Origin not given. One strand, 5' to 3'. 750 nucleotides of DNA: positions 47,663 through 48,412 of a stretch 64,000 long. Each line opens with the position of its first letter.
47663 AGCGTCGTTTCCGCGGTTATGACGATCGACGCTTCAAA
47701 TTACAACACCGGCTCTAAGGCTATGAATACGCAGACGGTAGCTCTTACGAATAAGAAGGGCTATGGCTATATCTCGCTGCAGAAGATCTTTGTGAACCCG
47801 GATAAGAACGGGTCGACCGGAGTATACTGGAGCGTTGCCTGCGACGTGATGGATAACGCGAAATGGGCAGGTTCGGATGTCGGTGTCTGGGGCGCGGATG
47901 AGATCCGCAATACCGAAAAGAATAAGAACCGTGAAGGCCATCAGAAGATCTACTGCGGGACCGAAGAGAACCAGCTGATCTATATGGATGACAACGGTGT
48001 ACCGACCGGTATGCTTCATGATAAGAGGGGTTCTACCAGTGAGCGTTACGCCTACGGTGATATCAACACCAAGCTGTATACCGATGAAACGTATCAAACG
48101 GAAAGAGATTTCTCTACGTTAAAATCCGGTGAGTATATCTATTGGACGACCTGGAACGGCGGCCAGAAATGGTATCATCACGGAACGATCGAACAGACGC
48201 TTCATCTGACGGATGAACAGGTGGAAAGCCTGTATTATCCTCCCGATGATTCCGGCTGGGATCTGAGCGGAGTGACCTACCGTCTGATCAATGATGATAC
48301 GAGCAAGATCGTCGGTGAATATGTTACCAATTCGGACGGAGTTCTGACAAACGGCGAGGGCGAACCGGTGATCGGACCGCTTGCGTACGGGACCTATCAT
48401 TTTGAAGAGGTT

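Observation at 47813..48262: Nested Cys/His module, copy 3: present in one SpaA domain of protein 2 and absent from the equivalent domain of protein 1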

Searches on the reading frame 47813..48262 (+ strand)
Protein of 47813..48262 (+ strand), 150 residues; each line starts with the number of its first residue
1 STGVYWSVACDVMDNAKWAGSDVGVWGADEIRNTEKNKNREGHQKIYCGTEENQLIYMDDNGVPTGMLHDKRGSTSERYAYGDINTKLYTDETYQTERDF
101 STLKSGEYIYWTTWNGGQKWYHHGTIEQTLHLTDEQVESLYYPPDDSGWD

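Call 13: search_protein_families(library=pfam, proteins=[window:47813-48262:+], max_evalue=10)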
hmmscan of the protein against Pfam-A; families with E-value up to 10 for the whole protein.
window:47813-48262:+ (150 aa): 0 families

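Call 14: find_homologous_proteins(query=window:47813-48262:+, max_evalue=0.001)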
Query window:47813-48262:+: 3 candidates shared short words with the query, none scored E <= 0.001.

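Call 19: search_solved_structures(query=A2, max_evalue=10, show_alignments=2)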
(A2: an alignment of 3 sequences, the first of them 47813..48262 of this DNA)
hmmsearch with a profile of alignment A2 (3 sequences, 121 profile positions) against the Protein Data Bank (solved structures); distinct sequences matched with E-value up to 10: 3.
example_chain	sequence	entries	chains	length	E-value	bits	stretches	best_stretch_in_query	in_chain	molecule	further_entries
8cuk_A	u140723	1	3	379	0.25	14.8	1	30-59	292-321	E3 ubiquitin-protein ligase PEP5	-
4exj_A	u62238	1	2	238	0.79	13.2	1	38-98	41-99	uncharacterized protein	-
7zu0_A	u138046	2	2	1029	1.3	12.5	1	30-59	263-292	E3 ubiquitin-protein ligase PEP5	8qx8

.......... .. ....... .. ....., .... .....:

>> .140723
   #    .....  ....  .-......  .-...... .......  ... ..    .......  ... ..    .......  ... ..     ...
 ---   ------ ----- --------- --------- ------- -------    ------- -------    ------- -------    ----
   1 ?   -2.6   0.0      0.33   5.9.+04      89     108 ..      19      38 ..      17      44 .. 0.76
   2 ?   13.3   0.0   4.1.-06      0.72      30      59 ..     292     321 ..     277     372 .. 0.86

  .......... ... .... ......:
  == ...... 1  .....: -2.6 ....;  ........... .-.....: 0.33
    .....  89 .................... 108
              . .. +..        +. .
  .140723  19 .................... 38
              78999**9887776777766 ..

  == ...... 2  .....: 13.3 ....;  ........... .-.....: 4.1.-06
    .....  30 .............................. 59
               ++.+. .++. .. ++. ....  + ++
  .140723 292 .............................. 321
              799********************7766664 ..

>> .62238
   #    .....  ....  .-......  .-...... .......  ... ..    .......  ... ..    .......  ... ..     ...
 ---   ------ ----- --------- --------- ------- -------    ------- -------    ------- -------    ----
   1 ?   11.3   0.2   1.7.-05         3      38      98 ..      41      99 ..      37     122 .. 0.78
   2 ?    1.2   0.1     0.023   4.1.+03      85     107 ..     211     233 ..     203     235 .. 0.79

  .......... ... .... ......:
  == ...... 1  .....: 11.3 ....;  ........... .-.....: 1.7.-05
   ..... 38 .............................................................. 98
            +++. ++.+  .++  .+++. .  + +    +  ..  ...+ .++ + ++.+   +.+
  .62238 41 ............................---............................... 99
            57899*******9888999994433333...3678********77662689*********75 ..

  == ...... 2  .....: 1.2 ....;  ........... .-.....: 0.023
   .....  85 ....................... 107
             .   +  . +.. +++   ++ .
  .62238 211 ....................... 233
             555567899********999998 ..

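Call 23: search_protein_representatives(alignment_id=A2)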
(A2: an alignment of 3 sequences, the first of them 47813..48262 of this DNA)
Query: 3 sequences, 121 profile positions. Proteins with E-value up to 0.001 (for the whole library): 126; up to 1e-10: 43; up to 1e-30: 2. The best 126 are listed.
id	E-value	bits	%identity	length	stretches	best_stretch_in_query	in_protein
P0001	2.5e-46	173.0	-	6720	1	1-121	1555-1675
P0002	8.5e-31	122.8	-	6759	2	1-119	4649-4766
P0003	1.6e-26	109.1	-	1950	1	2-115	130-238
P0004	6.9e-26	107.0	-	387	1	2-110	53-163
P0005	2.4e-24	102.0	-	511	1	2-110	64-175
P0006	1.7e-23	99.3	-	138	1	2-112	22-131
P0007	1.9e-22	95.9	-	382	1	3-112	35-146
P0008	1.7e-21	92.8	-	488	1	3-112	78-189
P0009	1.3e-20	90.0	-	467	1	2-111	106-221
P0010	2.8e-19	85.7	-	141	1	5-115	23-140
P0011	6.8e-19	84.4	-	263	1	4-110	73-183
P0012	2.8e-18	82.4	-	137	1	2-115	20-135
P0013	4.1e-18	81.9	-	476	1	3-110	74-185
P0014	2.3e-17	79.5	-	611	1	4-114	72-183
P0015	3.1e-17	79.1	-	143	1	2-111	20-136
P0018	1.6e-15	73.6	-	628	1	3-110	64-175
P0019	2.7e-15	72.8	-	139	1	2-115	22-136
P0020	6.1e-15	71.7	-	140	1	2-118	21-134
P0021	7.0e-15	71.5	-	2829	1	5-114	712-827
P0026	7.0e-14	68.2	-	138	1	2-115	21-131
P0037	2.2e-12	63.4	-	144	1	1-114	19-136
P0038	2.5e-12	63.2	-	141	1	2-114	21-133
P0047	1.9e-10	57.1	-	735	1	2-109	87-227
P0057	2.8e-09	53.4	-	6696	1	22-112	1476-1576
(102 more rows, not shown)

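Call 26: search_protein_families(library=ncbifam, proteins=[P0006, P0010, P0019, P0020, P0026, P0038, P0004, P0005, P0007, window:47813-48262:+], max_evalue=1)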
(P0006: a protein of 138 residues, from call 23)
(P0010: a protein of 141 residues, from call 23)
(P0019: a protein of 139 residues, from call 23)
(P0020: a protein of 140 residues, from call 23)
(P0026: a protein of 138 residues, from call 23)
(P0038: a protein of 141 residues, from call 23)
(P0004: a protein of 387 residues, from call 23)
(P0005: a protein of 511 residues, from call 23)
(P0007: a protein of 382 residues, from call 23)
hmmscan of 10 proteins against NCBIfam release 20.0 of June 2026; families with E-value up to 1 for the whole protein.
P0006 (138 aa): 2 families
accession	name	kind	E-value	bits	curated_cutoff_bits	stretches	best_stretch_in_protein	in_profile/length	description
NF006361.0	PRK08581.1-3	equivalog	0.041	12.3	839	1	81-120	224-263/652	amidase domain-containing protein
NF005470.0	PRK07064.1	equivalog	0.12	11.3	495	1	67-113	433-479/552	thiamine pyrophosphate-binding protein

P0010 (141 aa): 0 families

P0019 (139 aa): 2 families
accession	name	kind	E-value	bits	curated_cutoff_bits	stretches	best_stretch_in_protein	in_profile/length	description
TIGR03573.1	WbuX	subfamily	0.0046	16.4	203.2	1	21-119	155-246/344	N-acetyl sugar amidotransferase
NF002711.0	PRK02539.1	equivalog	0.23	11.5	112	1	11-52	26-68/85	DUF896 family protein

P0020 (140 aa): 2 families
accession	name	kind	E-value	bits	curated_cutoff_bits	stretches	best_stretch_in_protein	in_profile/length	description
TIGR03604.1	TOMM_cyclo_SagD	subfamily_domain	0.071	12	219.25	1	51-112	20-78/377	thiazole/oxazole-forming peptide maturase, SagD family component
NF005761.0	PRK07588.1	equivalog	0.092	11.6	454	1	13-74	33-95/392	FAD-binding domain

P0026 (138 aa): 0 families

P0038 (141 aa): 0 families

P0004 (387 aa): 3 families
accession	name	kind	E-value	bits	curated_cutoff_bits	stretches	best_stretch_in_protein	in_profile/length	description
NF053819.1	EF0750_LPXTG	subfamily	0.0096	16.4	47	1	318-385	46-104/105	EF2685/EF0750 family sortase-dependent surface protein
TIGR01167.1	LPXTG_anchor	domain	0.12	13.1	15.9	1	351-387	2-34/34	LPXTG cell wall anchor domain-containing protein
TIGR01477.1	RIFIN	paralog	0.27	10.9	176.95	1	367-387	321-341/356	variant surface antigen, rifin family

P0005 (511 aa): 0 families

P0007 (382 aa): 2 families
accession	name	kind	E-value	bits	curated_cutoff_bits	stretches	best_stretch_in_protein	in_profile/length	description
NF033073.1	LPXTG_double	subfamily_domain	0.065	13.3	48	1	346-375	31-58/66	doubled motif LPXTG anchor domain-containing protein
TIGR04526.1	predic_Ig_block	subfamily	0.64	8.9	150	1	157-328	78-213/693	putative immunoglobulin-blocking virulence protein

window:47813-48262:+ (150 aa): 0 families

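Call 27: search_protein_families(library=pfam, proteins=[P0006, P0010, P0019, P0020, P0026, P0038, P0004, P0005, P0007, P0009], max_evalue=1)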
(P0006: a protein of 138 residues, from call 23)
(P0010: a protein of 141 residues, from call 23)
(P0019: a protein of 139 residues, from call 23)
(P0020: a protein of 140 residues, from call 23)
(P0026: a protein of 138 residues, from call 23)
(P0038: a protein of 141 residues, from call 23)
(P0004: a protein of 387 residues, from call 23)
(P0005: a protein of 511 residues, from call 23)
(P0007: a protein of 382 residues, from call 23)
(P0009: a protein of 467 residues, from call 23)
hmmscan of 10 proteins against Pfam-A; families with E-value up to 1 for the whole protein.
P0006 (138 aa): 0 families

P0010 (141 aa): 0 families

P0019 (139 aa): 1 family
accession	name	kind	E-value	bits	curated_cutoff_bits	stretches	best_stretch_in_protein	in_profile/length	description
PF13797.11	Post_transc_reg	-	0.12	12.5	25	1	94-116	48-70/83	Post-transcriptional regulator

P0020 (140 aa): 0 families

P0026 (138 aa): 0 families

P0038 (141 aa): 1 family
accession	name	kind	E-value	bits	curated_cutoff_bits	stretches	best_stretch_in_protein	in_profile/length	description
PF24087.1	DUF7372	-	0.031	14.6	27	1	102-113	40-51/53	Domain of unknown function (DUF7372)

P0004 (387 aa): 3 families
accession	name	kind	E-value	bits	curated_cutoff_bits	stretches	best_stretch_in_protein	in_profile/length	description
PF24547.1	DUF7601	-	2e-05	25.5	27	1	157-245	49-116/116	Domain of unknown function (DUF7601)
PF17802.7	SpaA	-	0.23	12.1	23.1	1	183-233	40-89/91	Prealbumin-like fold domain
PF02009.21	RIFIN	-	0.29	11.5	32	1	370-387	295-312/327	Rifin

P0005 (511 aa): 0 families

P0007 (382 aa): 0 families

P0009 (467 aa): 2 families
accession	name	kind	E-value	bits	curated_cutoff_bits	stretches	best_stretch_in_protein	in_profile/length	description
PF13510.11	Fer2_4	-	0.18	12.3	22.8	1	227-280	4-61/82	2Fe-2S iron-sulfur cluster binding domain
PF02238.20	COX7a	-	0.93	10.4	22.1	1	3-30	21-48/53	Cytochrome c oxidase subunit VII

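Call 35: find_homologous_proteins(query=A3, max_evalue=0.001)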
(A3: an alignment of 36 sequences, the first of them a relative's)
Query A3 (36 sequences) (139 aa, profile of the alignment): 70 proteins with E <= 0.001 among 367 candidates.
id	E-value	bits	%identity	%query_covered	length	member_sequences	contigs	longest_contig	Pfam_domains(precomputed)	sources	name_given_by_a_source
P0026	6.0e-50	187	46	97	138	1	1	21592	-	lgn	-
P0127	1.4e-49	186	41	94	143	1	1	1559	-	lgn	-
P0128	3.5e-47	178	42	97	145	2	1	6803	-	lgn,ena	-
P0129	5.0e-47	177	40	95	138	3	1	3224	-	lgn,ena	-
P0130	1.8e-46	176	37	98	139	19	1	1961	-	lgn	-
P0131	8.8e-46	173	41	96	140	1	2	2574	-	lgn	-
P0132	9.2e-46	173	38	96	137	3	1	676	-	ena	-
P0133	1.1e-45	173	38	96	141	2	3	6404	-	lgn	-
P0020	1.5e-45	173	39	96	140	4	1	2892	-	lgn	-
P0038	1.8e-45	172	42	99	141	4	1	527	-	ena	-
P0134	2.3e-45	172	41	95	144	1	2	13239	-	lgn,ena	-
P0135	2.6e-45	172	38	95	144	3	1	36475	-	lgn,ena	-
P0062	4.6e-45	171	39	96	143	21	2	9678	-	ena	-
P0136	5.9e-45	171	37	94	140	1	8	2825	-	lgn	-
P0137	6.1e-45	171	39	96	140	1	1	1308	-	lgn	-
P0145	3.9e-44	168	38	91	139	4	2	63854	-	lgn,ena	-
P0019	4.6e-42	161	100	100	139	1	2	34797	-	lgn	-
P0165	1.9e-39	153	34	94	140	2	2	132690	-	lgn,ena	-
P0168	1.2e-38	150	38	95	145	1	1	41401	-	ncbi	-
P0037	3.9e-38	149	30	95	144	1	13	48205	-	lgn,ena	-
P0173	1.1e-37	147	34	93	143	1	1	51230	-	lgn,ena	-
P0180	2.4e-34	136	55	99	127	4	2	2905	-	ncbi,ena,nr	ncbi:MAG: hypothetical protein K2K63_13780 [Acetatifactor sp.]|nr:hypothetical protein [Acetatifacto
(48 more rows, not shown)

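Call 36: find_encoding_contigs(protein=P0165, flank=8000, max_places=2)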
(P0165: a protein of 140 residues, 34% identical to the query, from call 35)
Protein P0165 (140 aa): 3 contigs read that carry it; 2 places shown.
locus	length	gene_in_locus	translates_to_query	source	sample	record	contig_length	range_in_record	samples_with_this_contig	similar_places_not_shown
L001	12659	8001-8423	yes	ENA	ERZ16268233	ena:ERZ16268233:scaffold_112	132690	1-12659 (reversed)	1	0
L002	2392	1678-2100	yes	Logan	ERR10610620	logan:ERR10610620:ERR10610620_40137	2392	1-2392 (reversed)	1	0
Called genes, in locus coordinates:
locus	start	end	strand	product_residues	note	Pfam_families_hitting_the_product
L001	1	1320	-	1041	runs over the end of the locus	PF13620:CarboxypepD_reg, PF13715:CarbopepD_reg_2, PF07715:Plug, PF00593:TonB_dep_Rec_b-barrel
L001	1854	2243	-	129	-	-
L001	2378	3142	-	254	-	-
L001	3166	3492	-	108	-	PF01883:FeS_assembly_P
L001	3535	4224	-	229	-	PF20582:UPF0758_N, PF04002:RadC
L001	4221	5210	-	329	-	PF00535:Glycos_transf_2, PF10111:Glyco_tranf_2_2, PF13641:Glyco_tranf_2_3, PF13632:Glyco_trans_2_3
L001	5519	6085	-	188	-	PF08207:EFP_N, PF01132:EFP, PF09285:Elong-fact-P_C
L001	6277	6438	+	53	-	PF00468:Ribosomal_L34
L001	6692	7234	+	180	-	PF13527:Acetyltransf_9, PF00583:Acetyltransf_1, PF13508:Acetyltransf_7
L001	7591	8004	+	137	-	-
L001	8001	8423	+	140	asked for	-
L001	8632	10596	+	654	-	PF02518:HATPase_c, PF00204:DNA_gyraseB, PF01751:Toprim, PF00986:DNA_gyraseB_C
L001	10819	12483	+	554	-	PF00485:PRK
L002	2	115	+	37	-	?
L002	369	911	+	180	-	PF13527:Acetyltransf_9, PF00583:Acetyltransf_1, PF13508:Acetyltransf_7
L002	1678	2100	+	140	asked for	-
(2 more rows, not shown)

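Call 37: find_encoding_contigs(protein=P0145, flank=8000, max_places=2)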
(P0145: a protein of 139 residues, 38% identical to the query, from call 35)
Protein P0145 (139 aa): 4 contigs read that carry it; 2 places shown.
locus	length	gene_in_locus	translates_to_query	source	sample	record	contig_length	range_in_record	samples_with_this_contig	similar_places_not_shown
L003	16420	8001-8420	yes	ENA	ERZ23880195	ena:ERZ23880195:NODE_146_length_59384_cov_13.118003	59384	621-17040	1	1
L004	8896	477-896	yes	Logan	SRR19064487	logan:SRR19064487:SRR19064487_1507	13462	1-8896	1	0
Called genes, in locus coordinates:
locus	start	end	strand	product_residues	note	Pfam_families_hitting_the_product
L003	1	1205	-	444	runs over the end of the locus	PF02878:PGM_PMM_I, PF02879:PGM_PMM_II, PF02880:PGM_PMM_III, PF00408:PGM_PMM_IV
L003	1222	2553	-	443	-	PF07949:YbbR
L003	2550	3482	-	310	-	PF19293:CdaA_N (faint), PF02457:DAC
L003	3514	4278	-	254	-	PF00702:Hydrolase (faint), PF08282:Hydrolase_3, PF05116:S6PP (weak)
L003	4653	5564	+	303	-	PF00849:PseudoU_synth_2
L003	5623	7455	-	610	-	PF06480:FtsH_ext, PF06068:TIP49 (weak), PF05496:RuvB_N (faint), PF00004:AAA, PF07728:AAA_5 (weak), PF17862:AAA_lid_3, PF01434:Peptidase_M41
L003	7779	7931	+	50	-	-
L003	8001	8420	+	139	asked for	-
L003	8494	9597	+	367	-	PF04055:Radical_SAM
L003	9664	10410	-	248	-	PF00072:Response_reg, PF04397:LytTR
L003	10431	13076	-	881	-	PF00069:Pkinase, PF07714:PK_Tyr_Ser-Thr, PF01636:APH (faint), PF03109:ABC1, PF14531:Kinase-like (faint), PF03793:PASTA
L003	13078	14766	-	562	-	PF00069:Pkinase, PF07714:PK_Tyr_Ser-Thr, PF14531:Kinase-like (weak)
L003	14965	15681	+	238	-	-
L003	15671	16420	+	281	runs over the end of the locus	PF02518:HATPase_c, PF14501:HATPase_c_5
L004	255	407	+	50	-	-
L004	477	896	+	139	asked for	-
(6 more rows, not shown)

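Call 38: find_encoding_contigs(protein=P0168, flank=8000, max_places=2)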
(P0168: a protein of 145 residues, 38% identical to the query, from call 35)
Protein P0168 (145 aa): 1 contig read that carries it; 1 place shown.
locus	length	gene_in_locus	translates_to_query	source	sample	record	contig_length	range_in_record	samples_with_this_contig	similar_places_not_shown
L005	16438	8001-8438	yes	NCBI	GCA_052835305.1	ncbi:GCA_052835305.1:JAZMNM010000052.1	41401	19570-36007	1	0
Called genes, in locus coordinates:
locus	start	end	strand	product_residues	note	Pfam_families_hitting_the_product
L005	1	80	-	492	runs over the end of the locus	PF27757:Competence-induced_Ccs4_N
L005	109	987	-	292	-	PF27840:ScmC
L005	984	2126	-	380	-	PF04055:Radical_SAM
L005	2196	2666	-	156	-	-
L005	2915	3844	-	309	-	PF12784:PDDEXK_2, PF11559:ADIP (weak)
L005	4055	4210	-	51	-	-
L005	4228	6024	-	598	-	PF00664:ABC_membrane, PF00005:ABC_tran, PF02463:SMC_N (weak), PF13304:AAA_21 (faint)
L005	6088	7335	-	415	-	PF14907:NTP_transf_5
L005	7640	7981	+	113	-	PF05402:PqqD (weak)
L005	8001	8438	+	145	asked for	-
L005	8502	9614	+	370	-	PF04055:Radical_SAM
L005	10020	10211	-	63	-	-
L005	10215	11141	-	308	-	PF27840:ScmC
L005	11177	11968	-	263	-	-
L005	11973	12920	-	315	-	PF13304:AAA_21 (faint)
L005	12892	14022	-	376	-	PF03235:GmrSD_N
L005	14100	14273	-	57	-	-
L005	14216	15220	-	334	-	PF00149:Metallophos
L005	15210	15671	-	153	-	PF04138:GtrA_DPMS_TM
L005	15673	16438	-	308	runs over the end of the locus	PF00535:Glycos_transf_2, PF10111:Glyco_tranf_2_2 (faint), PF13641:Glyco_tranf_2_3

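Call 44: find_encoding_contigs(protein=P0173, flank=6000, max_places=1)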
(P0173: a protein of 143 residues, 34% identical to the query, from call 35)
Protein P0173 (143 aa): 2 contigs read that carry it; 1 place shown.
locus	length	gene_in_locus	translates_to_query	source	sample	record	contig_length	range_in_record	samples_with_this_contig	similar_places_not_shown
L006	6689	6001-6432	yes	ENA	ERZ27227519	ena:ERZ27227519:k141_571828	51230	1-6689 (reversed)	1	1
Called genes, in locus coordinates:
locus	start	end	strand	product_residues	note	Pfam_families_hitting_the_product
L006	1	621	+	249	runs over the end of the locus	-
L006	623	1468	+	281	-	PF27840:ScmC (weak)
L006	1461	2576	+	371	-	PF04055:Radical_SAM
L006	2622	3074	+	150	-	PF00717:Peptidase_S24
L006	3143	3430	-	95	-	PF05402:PqqD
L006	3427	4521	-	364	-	PF04055:Radical_SAM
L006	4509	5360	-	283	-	PF27840:ScmC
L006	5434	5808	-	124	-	-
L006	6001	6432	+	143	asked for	-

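Call 45: find_encoding_contigs(protein=P0037, flank=6000, max_places=2)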
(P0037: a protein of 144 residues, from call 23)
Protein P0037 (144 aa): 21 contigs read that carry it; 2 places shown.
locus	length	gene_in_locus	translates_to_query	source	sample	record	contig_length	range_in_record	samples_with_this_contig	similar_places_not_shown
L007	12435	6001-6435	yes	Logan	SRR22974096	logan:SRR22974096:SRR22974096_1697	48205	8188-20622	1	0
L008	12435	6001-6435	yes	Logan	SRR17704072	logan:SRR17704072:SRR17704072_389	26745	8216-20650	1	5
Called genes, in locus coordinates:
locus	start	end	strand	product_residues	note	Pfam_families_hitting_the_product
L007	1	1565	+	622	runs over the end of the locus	PF13727:CoA_binding_3, PF04321:RmlD_sub_bind, PF01073:3Beta_HSD, PF01370:Epimerase, PF02719:Polysacc_synt_2, PF07993:NAD_binding_4 (faint), PF16363:GDP_Man_Dehyd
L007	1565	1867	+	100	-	PF05402:PqqD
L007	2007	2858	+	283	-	PF01418:HTH_6, PF01380:SIS, PF13580:SIS_2 (weak)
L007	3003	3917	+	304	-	PF00294:PfkB, PF08543:Phos_pyr_kin (weak)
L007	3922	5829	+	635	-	PF00359:PTS_EIIA_2, PF02302:PTS_IIB, PF25554:PTS_EIIB_BC_N (weak)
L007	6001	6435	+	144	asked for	-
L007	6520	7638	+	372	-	PF04055:Radical_SAM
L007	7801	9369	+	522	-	PF13289:SIR2_2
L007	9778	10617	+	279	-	PF27840:ScmC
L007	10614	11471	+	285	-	PF00149:Metallophos, PF12850:Metallophos_2 (weak)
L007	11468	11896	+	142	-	PF00717:Peptidase_S24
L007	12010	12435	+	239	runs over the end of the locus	PF19567:CpsB_CapC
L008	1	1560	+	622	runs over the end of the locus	PF13727:CoA_binding_3, PF04321:RmlD_sub_bind, PF01073:3Beta_HSD, PF01370:Epimerase, PF02719:Polysacc_synt_2, PF07993:NAD_binding_4 (faint), PF16363:GDP_Man_Dehyd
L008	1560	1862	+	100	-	PF05402:PqqD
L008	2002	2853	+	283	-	PF01418:HTH_6, PF01380:SIS, PF13580:SIS_2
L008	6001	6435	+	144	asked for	-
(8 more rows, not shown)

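Call 46: find_encoding_contigs(protein=P0019, flank=6000, max_places=1)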
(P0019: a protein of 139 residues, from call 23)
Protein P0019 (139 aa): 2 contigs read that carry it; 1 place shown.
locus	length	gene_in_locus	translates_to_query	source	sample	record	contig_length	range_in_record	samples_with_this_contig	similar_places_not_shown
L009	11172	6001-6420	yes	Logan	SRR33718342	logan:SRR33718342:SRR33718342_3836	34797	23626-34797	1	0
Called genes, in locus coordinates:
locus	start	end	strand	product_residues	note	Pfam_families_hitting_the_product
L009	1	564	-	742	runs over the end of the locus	PF13089:PP_kinase_N, PF02503:PP_kinase, PF17941:PP_kinase_C_1, PF13091:PLDc_2 (weak), PF13090:PP_kinase_C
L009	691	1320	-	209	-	PF00697:PRAI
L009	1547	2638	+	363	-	PF00988:CPSase_sm_chain, PF00117:GATase, PF07722:Peptidase_C26 (faint)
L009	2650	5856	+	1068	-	PF25596:CPSase_L_D1, PF02786:CPSase_L_D2, PF07478:Dala_Dala_lig_C, PF02787:CPSase_L_D3, PF25596:CPSase_L_D1, PF02655:ATP-grasp_3, PF02786:CPSase_L_D2, PF15632:ATPgrasp_Ter, +7 more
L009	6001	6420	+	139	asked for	-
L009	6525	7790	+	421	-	PF14907:NTP_transf_5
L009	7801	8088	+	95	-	PF05402:PqqD (weak)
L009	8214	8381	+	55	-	-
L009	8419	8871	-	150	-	PF00717:Peptidase_S24 (weak)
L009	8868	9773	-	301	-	PF27840:ScmC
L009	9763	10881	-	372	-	PF04055:Radical_SAM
